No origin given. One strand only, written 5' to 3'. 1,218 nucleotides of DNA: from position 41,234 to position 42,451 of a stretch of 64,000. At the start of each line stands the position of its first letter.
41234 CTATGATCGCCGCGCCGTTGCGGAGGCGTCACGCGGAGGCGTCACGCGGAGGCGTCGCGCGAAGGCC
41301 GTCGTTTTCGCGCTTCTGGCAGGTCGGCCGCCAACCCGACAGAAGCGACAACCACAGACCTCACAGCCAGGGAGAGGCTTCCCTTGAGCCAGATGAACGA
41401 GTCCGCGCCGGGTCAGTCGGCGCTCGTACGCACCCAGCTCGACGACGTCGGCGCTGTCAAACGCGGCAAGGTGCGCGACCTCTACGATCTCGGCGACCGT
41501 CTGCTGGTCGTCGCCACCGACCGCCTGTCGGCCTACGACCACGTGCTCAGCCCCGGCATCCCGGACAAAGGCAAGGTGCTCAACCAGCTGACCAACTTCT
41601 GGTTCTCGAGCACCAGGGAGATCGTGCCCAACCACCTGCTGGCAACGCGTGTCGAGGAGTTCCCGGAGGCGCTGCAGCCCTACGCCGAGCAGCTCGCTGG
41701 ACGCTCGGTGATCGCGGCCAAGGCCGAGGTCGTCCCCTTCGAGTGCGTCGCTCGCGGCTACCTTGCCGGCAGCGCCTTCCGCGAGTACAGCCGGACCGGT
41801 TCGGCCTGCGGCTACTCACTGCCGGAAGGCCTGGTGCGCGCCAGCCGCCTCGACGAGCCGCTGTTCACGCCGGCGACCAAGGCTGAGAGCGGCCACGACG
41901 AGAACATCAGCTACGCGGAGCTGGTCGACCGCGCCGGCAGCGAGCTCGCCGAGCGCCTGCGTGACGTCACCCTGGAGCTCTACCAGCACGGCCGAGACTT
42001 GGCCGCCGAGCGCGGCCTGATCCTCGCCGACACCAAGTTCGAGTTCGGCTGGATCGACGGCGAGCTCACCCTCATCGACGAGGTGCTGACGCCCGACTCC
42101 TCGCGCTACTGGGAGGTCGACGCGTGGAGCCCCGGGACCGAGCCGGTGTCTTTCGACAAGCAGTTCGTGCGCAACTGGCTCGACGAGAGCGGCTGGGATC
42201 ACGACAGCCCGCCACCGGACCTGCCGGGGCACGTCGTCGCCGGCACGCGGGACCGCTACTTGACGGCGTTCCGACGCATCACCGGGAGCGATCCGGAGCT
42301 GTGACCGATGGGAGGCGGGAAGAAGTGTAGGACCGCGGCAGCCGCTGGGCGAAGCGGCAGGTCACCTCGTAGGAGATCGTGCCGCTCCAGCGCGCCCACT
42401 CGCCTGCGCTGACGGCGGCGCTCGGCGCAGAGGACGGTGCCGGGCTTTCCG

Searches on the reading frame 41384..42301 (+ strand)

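Call 40: search_protein_families(library=pfam, proteins=[window:41384-42301:+], max_evalue=0.001)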
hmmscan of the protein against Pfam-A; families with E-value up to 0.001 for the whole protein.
window:41384-42301:+ (306 aa): 1 family
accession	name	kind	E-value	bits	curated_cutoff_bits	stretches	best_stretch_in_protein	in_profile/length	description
PF01259.24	SAICAR_synt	-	1.3e-71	241.5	20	1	25-274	2-229/233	SAICAR synthetase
